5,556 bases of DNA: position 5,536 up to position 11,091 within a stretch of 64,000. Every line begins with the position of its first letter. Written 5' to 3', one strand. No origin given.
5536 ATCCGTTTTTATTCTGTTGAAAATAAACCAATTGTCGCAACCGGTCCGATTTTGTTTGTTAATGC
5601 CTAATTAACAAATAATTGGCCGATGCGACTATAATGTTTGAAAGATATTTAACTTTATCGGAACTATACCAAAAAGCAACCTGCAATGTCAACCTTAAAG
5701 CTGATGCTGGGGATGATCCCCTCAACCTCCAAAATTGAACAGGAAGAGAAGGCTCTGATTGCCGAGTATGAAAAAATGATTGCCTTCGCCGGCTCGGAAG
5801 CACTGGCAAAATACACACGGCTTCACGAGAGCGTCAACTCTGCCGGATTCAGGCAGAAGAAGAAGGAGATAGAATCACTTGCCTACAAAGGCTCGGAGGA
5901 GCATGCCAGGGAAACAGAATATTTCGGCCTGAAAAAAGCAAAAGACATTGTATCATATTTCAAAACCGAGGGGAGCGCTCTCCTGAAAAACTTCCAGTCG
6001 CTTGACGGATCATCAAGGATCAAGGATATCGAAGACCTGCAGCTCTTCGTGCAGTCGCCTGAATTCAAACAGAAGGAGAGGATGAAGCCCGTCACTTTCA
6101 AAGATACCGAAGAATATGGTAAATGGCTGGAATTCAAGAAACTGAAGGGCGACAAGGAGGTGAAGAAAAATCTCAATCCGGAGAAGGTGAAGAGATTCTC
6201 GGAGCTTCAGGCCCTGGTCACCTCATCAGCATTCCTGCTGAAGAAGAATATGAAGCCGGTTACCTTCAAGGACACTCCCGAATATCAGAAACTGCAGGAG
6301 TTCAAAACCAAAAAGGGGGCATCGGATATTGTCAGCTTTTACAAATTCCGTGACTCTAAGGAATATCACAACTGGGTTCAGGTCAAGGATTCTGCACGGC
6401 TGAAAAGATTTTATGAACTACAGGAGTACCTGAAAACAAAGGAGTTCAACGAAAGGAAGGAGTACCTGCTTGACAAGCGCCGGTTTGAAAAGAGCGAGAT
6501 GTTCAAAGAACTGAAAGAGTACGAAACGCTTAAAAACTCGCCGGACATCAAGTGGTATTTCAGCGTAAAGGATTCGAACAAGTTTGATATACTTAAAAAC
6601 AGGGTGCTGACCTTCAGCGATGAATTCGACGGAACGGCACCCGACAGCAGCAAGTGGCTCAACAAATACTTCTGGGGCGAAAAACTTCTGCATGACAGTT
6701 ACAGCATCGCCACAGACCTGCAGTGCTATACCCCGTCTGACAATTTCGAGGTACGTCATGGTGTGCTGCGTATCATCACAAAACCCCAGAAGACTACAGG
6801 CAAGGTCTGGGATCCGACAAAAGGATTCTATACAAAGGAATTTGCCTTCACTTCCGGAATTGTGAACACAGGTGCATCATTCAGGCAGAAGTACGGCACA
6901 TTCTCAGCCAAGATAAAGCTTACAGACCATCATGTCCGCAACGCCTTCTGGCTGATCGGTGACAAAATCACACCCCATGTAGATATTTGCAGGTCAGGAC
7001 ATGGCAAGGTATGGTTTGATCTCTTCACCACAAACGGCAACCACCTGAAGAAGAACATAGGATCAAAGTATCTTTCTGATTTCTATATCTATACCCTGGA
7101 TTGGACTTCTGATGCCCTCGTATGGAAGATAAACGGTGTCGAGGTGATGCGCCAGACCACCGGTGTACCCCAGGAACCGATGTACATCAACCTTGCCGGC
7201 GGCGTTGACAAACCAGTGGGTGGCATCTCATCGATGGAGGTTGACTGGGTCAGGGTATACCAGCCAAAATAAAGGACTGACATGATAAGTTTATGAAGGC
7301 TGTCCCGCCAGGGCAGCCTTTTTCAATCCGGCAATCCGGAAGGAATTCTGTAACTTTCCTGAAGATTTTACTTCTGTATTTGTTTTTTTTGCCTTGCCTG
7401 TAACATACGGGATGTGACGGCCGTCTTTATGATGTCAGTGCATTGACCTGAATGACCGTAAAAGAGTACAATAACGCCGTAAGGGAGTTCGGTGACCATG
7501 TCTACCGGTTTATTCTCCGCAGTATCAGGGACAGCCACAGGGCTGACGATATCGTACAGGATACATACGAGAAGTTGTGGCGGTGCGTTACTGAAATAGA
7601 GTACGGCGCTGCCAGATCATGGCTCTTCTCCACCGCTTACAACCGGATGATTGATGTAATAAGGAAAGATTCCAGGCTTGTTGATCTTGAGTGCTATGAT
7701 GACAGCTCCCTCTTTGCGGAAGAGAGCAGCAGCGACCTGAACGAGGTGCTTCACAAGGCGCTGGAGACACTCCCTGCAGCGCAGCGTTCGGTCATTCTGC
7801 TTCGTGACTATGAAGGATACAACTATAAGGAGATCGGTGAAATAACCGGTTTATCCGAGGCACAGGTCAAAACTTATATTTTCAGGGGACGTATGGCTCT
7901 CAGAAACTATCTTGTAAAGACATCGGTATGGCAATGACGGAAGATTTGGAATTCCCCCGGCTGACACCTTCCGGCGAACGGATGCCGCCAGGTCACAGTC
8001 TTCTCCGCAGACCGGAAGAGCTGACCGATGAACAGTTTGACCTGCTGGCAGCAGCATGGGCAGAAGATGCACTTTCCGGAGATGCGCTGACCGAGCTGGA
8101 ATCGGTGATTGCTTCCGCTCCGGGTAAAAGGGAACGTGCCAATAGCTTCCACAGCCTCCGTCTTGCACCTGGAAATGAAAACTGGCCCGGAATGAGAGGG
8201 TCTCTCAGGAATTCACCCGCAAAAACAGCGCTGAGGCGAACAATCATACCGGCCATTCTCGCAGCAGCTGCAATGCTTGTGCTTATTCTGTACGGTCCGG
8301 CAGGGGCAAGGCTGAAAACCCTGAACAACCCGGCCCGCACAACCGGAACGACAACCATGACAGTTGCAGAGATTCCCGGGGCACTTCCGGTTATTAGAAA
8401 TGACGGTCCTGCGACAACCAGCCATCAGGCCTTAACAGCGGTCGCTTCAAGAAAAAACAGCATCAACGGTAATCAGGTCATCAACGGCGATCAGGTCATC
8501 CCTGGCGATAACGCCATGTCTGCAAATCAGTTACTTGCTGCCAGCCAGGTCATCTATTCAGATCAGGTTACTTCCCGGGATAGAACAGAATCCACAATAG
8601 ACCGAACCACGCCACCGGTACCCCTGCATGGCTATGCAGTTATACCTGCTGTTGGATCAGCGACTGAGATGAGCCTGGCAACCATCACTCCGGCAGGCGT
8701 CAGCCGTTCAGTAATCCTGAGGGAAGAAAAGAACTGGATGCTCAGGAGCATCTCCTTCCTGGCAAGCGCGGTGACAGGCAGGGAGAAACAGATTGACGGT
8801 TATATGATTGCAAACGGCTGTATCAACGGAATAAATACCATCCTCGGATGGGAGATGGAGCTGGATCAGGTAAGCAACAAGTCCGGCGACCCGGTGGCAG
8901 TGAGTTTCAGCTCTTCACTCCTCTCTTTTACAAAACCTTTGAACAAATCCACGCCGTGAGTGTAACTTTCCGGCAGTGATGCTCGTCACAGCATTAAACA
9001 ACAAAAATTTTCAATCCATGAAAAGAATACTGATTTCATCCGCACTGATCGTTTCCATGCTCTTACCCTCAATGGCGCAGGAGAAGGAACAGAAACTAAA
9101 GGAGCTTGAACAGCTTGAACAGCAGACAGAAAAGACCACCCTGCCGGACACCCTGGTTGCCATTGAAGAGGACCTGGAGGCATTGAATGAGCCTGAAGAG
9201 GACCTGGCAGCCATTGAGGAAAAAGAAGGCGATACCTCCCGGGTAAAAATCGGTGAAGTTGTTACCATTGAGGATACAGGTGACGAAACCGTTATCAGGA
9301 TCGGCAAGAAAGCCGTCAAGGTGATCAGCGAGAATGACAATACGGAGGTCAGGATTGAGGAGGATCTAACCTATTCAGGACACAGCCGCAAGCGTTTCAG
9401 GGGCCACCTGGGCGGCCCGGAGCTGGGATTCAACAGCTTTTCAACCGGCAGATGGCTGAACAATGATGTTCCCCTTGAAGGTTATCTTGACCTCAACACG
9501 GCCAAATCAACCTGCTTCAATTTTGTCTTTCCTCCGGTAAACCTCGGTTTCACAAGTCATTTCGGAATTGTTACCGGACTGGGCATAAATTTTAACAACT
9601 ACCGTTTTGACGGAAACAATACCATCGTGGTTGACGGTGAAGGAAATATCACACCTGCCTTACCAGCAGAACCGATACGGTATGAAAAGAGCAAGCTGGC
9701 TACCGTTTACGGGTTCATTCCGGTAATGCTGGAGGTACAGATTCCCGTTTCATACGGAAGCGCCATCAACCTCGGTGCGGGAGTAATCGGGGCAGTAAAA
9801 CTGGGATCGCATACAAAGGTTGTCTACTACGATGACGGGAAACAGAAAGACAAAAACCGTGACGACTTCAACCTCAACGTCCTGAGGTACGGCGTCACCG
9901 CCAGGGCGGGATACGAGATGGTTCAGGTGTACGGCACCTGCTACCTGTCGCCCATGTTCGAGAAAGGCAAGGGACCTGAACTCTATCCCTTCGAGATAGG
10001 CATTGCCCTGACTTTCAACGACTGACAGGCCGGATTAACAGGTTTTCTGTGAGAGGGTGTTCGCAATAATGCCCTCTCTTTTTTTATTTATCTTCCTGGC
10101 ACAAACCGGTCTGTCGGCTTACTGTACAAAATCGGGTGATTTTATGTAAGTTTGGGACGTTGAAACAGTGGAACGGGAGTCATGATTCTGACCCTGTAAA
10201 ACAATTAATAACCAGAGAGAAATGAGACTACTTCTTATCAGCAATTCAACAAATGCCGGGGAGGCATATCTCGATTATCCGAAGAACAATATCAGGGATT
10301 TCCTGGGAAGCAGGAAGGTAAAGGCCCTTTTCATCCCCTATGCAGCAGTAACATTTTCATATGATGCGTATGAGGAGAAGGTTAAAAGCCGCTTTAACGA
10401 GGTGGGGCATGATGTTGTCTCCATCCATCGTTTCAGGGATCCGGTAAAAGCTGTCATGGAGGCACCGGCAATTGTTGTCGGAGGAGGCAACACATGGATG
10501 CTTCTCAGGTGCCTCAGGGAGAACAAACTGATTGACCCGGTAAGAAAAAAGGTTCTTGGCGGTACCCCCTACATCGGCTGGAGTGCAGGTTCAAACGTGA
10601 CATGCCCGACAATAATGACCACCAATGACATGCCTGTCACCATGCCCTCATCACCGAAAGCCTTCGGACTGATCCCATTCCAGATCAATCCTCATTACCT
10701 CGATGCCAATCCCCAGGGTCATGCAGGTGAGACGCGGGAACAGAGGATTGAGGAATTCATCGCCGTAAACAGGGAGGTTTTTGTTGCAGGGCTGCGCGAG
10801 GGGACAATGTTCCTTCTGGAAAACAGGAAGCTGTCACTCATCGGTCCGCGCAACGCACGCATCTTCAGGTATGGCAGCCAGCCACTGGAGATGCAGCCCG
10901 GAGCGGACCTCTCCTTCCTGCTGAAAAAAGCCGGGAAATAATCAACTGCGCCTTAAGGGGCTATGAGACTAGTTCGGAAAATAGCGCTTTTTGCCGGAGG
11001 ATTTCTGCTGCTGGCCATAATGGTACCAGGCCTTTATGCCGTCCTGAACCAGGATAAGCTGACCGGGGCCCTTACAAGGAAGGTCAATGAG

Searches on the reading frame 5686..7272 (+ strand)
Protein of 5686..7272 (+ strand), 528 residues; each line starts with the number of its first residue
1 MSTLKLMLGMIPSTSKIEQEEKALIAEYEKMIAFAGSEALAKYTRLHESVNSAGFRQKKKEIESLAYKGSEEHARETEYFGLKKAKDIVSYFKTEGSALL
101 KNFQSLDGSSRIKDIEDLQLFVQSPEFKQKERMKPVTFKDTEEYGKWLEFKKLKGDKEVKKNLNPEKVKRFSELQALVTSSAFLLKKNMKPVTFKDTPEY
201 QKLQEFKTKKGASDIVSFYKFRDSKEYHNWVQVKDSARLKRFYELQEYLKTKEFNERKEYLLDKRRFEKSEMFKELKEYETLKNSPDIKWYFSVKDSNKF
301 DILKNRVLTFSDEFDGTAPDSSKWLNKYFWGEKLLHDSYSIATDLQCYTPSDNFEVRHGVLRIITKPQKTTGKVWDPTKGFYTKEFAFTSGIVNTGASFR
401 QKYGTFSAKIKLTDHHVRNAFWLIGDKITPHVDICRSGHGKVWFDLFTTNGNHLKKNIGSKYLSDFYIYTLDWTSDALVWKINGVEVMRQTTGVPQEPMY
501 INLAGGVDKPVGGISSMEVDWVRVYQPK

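Call 25: search_protein_families(library=pfam, max_evalue=0.000001, proteins=[window:5686-7272:+])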
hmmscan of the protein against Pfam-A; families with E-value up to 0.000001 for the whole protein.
window:5686-7272:+ (528 aa): 1 family
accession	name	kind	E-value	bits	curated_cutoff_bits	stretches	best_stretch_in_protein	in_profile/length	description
PF00722.28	Glyco_hydro_16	-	1e-07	32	22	1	388-504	29-155/175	Glycosyl hydrolases family 16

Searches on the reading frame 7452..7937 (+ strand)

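Call 25: search_protein_families(library=pfam, max_evalue=0.000001, proteins=[window:7452-7937:+])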
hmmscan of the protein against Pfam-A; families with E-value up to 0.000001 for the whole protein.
window:7452-7937:+ (161 aa): 3 families
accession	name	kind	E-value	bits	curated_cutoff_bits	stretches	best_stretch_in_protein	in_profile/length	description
PF08281.18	Sigma70_r4_2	-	1.1e-17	63.8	25.7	1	99-150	3-54/54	Sigma-70, region 4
PF04542.20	Sigma70_r2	-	6.2e-13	48.8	24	1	10-75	2-70/71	Sigma-70 region 2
PF04545.22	Sigma70_r4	-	6.5e-13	48.4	24.1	1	103-152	1-50/50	Sigma-70, region 4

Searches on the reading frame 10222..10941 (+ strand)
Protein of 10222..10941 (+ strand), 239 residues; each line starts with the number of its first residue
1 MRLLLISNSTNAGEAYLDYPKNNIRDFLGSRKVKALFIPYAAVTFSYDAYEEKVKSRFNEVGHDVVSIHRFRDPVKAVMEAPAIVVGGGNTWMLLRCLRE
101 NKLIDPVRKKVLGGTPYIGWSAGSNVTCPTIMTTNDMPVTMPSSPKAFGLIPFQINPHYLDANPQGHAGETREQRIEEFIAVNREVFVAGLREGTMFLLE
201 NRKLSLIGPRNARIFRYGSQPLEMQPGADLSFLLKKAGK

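Call 25: search_protein_families(library=pfam, max_evalue=0.000001, proteins=[window:10222-10941:+])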
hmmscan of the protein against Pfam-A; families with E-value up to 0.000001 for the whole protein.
window:10222-10941:+ (239 aa): 1 family
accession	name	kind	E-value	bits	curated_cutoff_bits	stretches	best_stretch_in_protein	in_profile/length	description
PF03575.23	Peptidase_S51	-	6.5e-58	196.2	23.9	1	3-206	1-205/206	Peptidase family S51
